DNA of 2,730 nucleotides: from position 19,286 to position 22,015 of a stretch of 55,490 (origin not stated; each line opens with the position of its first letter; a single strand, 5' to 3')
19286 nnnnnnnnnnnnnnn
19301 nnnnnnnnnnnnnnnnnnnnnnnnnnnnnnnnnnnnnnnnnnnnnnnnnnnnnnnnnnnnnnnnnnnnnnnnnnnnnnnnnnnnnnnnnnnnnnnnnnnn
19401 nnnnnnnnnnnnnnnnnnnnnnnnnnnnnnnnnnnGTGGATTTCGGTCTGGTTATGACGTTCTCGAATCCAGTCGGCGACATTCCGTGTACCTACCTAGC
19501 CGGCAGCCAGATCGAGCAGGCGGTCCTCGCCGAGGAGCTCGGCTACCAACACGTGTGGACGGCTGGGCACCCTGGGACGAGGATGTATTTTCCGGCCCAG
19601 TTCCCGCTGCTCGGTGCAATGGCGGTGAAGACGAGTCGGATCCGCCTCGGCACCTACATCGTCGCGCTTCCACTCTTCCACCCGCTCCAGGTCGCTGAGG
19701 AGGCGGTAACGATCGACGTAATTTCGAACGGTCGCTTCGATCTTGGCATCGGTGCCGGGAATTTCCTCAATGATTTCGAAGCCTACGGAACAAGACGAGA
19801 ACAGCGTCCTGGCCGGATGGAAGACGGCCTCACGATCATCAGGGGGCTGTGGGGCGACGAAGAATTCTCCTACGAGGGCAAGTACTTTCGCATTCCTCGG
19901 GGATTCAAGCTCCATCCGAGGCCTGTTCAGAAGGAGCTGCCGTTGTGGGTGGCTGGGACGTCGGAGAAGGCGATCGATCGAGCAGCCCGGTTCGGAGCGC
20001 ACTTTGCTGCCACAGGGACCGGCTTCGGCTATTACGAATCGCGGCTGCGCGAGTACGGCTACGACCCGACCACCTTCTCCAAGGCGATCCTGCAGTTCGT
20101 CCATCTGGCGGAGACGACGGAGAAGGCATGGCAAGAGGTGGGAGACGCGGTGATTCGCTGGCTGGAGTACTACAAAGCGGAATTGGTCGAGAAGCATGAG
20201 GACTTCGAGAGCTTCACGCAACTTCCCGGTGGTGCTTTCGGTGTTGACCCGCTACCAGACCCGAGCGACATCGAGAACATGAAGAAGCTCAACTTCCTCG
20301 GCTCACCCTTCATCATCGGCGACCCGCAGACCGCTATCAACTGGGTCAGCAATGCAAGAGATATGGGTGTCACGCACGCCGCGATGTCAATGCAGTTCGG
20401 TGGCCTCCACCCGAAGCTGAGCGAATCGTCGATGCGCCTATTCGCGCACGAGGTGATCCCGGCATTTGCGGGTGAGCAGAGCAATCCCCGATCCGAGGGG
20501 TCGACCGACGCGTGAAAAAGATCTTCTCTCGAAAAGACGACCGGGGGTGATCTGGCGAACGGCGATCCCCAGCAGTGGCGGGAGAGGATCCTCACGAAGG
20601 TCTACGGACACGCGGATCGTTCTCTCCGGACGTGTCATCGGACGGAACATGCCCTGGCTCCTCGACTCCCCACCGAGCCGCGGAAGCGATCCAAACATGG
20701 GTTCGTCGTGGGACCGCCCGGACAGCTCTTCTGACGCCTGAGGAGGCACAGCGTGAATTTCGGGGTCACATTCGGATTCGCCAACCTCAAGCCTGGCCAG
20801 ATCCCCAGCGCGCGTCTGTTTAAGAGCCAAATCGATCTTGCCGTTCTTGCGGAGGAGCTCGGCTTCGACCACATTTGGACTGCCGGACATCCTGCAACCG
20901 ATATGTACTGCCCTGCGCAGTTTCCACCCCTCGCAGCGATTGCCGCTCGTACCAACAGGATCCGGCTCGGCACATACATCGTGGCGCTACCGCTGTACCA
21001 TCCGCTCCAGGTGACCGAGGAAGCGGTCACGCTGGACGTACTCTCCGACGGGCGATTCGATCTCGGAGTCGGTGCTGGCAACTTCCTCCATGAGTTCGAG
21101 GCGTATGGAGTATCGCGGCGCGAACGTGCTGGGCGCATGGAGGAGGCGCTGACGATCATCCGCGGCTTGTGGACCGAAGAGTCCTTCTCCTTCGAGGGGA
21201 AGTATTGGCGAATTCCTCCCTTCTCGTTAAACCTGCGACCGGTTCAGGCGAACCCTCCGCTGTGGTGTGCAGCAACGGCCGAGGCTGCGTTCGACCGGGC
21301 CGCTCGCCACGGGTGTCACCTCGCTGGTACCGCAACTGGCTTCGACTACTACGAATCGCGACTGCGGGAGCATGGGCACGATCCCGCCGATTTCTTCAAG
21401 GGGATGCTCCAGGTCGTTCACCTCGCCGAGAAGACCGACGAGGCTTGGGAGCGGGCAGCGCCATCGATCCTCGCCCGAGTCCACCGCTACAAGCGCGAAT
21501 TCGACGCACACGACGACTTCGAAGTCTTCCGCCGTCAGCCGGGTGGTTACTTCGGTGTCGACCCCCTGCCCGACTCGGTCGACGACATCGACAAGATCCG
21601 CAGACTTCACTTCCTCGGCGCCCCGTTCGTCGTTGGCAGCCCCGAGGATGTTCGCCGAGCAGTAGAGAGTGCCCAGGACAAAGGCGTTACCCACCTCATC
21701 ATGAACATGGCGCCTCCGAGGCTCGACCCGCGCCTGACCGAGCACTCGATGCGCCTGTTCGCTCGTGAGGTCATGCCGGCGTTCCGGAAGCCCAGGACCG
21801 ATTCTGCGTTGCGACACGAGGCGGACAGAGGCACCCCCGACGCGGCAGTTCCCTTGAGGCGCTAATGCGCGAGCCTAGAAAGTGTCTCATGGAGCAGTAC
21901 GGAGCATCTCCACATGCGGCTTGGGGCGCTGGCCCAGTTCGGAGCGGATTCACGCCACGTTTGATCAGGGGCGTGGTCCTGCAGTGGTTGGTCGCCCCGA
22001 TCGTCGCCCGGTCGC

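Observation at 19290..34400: A ~15-kb lower-GC, single-strand catabolic island bracketed by three dead IS elements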

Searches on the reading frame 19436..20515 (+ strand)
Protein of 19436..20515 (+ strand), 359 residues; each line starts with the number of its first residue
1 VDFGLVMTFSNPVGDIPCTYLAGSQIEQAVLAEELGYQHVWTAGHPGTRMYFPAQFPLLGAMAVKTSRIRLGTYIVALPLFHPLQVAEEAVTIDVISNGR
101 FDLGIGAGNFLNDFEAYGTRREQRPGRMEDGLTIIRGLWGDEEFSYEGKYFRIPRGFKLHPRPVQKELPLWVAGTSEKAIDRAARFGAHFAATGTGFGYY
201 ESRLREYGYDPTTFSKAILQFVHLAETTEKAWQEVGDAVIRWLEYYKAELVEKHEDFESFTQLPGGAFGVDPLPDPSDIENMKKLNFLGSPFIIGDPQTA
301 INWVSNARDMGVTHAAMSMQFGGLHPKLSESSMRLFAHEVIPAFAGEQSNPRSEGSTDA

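Call 4: search_protein_families(library=pfam, proteins=[window:19436-20515:+])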
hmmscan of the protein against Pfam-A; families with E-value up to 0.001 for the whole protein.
window:19436-20515:+ (359 aa): 1 family
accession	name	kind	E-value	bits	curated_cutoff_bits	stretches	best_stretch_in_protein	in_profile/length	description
PF00296.26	Bac_luciferase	-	5.4e-58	197.3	27.9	1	2-314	2-314/314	Luciferase-like monooxygenase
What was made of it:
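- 19436..20515 (+): LLM1, a luciferase-like (LLM class) oxidoreductase. GC3 is 0.75. PF00296, E=5e-58 (call 4).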

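Call 41: search_protein_families(library=ncbifam, max_evalue=0.00001, proteins=[window:19436-20515:+])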
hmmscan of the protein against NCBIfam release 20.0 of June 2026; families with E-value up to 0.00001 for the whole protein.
window:19436-20515:+ (359 aa): 33 families (the best 25 are shown)
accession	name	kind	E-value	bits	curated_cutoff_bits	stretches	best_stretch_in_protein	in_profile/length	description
TIGR03619.1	F420_Rv2161c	subfamily_domain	2.1e-42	145.4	166.9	1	29-204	4-185/247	TIGR03619 family F420-dependent LLM class oxidoreductase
TIGR03571.1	lucif_BA3436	subfamily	4.8e-29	101.6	303.9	1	24-185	32-199/304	TIGR03571 family LLM class oxidoreductase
TIGR03560.1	F420_Rv1855c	subfamily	6.7e-29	101.3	231.4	1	25-191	15-192/227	TIGR03560 family F420-dependent LLM class oxidoreductase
TIGR04027.1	LLM_KPN_01858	hypoth_equivalog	9.8e-27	93.8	412.9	1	26-187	23-178/326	putative FMN-dependent luciferase-like monooxygenase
TIGR04020.1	seco_metab_LLM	subfamily_domain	2.7e-26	92.5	244.45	1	26-323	22-325/341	MupA/Atu3671 family FMN-dependent luciferase-like monooxygenase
TIGR03621.1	F420_MSMEG_2516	subfamily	2e-24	86.3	213.15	1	26-186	17-169/295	TIGR03621 family F420-dependent LLM class oxidoreductase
TIGR03557.1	F420_G6P_family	subfamily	4.8e-23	81.8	210.4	1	26-193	16-188/316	TIGR03557 family F420-dependent LLM class oxidoreductase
TIGR03858.1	LLM_2I7G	subfamily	2.4e-21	76.1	462.25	1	26-235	29-248/337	Atu2307/SP_0267 family LLM class monooxygenase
NF002619.0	PRK02271.1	equivalog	8.7e-20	71.2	276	1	28-186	19-170/329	5,10-methylenetetrahydromethanopterin reductase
TIGR04021.1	LLM_DMSO2_sfnG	equivalog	3.6e-19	69.3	382.95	1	60-195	68-205/350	dimethylsulfone monooxygenase SfnG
TIGR03555.1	F420_mer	equivalog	2.4e-18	66.6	348.7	1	29-185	18-168/325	5,10-methylenetetrahydromethanopterin reductase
TIGR03558.1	oxido_grp_1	subfamily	1.7e-17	63.6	166.95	1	26-194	23-187/325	MsnO8 family LLM class oxidoreductase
TIGR04465.1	ArgArg_F420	equivalog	5.8e-17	61.8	470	1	25-191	62-233/364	F420-dependent hydroxymycolic acid dehydrogenase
TIGR04024.1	F420_NP1902A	hypoth_equivalog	6.8e-17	61.2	345.4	1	26-192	18-178/330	TIGR04024 family LLM class F420-dependent oxidoreductase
TIGR03559.1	F420_Rv3520c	subfamily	1.5e-16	60.4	335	1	25-185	15-181/325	LLM class F420-dependent oxidoreductase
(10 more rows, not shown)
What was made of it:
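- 19436..20515 (+): The nearest NCBIfam model is TIGR03619 (F420-dependent LLM), below its cutoff (call 41).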

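Call 51: list_cluster_members(proteins=[window:19436-20512:+, window:20753-21862:+, window:22040-22840:+, window:22847-24943:+, window:24952-26778:+, window:31672-33291:+, window:17939-18859:+, window:34485-35690:+, window:13192-14130:-, window:12219-13148:-])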
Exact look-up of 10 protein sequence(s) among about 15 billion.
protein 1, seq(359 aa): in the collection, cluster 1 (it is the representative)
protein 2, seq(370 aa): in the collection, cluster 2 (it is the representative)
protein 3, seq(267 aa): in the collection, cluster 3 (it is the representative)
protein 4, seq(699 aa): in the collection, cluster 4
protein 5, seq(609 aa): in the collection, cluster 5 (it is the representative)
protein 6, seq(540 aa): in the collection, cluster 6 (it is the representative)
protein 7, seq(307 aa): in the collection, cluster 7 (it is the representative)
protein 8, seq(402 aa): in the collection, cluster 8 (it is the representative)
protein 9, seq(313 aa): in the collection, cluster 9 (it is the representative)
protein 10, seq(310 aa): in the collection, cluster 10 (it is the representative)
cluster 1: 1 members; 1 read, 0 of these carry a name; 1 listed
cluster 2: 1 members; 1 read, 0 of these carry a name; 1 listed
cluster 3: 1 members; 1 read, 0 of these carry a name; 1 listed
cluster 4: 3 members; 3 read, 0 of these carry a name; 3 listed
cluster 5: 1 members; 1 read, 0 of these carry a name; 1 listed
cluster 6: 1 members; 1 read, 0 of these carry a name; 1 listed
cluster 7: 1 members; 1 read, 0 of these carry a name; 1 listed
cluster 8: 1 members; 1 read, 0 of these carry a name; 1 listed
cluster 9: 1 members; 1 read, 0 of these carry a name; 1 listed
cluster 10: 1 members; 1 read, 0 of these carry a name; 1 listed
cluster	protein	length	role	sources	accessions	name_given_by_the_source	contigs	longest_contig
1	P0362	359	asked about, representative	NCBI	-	-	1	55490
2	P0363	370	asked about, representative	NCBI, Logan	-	-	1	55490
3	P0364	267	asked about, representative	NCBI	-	-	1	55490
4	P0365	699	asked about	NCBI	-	-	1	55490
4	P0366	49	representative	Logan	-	-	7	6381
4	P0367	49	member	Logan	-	-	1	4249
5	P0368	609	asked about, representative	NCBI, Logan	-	-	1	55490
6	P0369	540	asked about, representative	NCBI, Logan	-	-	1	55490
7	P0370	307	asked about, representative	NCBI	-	-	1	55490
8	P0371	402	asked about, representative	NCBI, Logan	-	-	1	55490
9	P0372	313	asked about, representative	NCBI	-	-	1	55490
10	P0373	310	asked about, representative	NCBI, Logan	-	-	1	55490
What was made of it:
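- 19436..20515 (+): The start is confirmed (call 51).
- Checked: The starts were confirmed against catalogued proteins (call 51).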

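Call 52: find_encoding_contigs(protein=P0371, flank=10000, max_places=6)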
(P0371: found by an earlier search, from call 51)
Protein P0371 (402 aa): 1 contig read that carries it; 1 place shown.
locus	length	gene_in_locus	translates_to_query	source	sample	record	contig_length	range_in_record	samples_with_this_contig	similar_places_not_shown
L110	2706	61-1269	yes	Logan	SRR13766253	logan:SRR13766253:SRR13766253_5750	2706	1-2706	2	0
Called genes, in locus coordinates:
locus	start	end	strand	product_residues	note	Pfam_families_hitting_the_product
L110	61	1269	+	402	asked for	PF13407:Peripla_BP_4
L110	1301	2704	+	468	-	?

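Call 53: find_encoding_contigs(protein=P0363, flank=10000, max_places=6)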
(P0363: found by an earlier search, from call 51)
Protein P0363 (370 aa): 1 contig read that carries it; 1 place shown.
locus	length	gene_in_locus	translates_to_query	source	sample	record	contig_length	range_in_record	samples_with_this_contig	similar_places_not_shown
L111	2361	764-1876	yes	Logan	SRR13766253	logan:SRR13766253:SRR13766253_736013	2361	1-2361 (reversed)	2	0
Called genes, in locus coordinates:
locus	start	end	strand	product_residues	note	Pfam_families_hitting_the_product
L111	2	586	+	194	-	?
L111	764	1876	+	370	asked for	PF00296:Bac_luciferase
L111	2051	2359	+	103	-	?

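Call 55: find_encoding_contigs(protein=P0369, flank=10000, max_places=6)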
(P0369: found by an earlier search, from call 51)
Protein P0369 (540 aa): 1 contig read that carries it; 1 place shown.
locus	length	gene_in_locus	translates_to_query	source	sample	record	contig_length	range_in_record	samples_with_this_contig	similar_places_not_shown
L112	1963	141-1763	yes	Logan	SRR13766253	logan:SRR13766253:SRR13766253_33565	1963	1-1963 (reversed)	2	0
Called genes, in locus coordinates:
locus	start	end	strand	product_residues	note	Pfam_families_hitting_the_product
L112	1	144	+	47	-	?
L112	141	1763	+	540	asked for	PF00378:ECH_1, PF16113:ECH_2, PF02737:3HCDH_N, PF00725:3HCDH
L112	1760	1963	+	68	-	?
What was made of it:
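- Block and flank contigs occur in the same run, and each is recorded in the same number of samples, two (calls 52, 53, 55).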

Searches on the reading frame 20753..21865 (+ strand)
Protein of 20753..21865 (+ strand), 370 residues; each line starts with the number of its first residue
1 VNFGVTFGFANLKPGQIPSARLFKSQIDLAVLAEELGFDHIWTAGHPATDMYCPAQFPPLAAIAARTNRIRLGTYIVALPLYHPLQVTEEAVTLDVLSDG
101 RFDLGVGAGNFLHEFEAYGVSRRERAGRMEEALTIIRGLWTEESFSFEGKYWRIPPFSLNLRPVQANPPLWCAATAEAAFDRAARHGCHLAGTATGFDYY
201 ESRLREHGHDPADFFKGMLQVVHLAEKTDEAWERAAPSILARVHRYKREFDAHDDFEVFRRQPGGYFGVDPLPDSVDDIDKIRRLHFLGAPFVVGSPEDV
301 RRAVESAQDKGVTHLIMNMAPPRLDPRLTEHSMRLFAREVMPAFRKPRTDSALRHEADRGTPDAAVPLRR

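Call 4: search_protein_families(library=pfam, proteins=[window:20753-21865:+])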
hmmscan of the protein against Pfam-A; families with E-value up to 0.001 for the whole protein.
window:20753-21865:+ (370 aa): 1 family
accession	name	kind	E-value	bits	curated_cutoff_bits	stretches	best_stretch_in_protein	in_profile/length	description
PF00296.26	Bac_luciferase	-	2.6e-60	204.8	27.9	1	19-314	19-314/314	Luciferase-like monooxygenase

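Call 41: search_protein_families(library=ncbifam, max_evalue=0.00001, proteins=[window:20753-21865:+])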
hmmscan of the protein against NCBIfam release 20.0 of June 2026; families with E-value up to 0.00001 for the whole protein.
window:20753-21865:+ (370 aa): 31 families (the best 25 are shown)
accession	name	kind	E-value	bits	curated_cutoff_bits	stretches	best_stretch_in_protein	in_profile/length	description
TIGR03619.1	F420_Rv2161c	subfamily_domain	9.9e-42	143.2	166.9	1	29-209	3-185/247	TIGR03619 family F420-dependent LLM class oxidoreductase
TIGR04027.1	LLM_KPN_01858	hypoth_equivalog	1e-27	97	412.9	1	23-149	19-147/326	putative FMN-dependent luciferase-like monooxygenase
TIGR03560.1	F420_Rv1855c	subfamily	1.4e-27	97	231.4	1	20-190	9-191/227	TIGR03560 family F420-dependent LLM class oxidoreductase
TIGR03571.1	lucif_BA3436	subfamily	2.2e-27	96.1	303.9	1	20-224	27-239/304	TIGR03571 family LLM class oxidoreductase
TIGR03621.1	F420_MSMEG_2516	subfamily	2.1e-26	92.7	213.15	1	25-186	15-169/295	TIGR03621 family F420-dependent LLM class oxidoreductase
TIGR03557.1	F420_G6P_family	subfamily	4.7e-23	81.8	210.4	1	27-207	16-201/316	TIGR03557 family F420-dependent LLM class oxidoreductase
TIGR04020.1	seco_metab_LLM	subfamily_domain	4.2e-22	78.7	244.45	1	23-313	18-315/341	MupA/Atu3671 family FMN-dependent luciferase-like monooxygenase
TIGR03858.1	LLM_2I7G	subfamily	2.3e-21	76.2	462.25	1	17-246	19-259/337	Atu2307/SP_0267 family LLM class monooxygenase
NF002619.0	PRK02271.1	equivalog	9.4e-21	74.4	276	1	27-187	17-171/329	5,10-methylenetetrahydromethanopterin reductase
TIGR04021.1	LLM_DMSO2_sfnG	equivalog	3e-20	72.9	382.95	1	25-187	29-197/350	dimethylsulfone monooxygenase SfnG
TIGR04465.1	ArgArg_F420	equivalog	4.4e-20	72.1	470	1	27-187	63-229/364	F420-dependent hydroxymycolic acid dehydrogenase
TIGR03564.1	F420_MSMEG_4879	subfamily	2.1e-18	66.9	234.25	1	29-180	4-150/265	TIGR03564 family F420-dependent LLM class oxidoreductase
TIGR03559.1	F420_Rv3520c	subfamily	2.2e-18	66.4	335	1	23-155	12-140/325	LLM class F420-dependent oxidoreductase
TIGR03555.1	F420_mer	equivalog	6.3e-18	65.2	348.7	1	28-181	16-164/325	5,10-methylenetetrahydromethanopterin reductase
NF052254.1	luciferase_Alph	exception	6e-17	61.9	600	1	13-343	11-349/354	luciferase subunit alpha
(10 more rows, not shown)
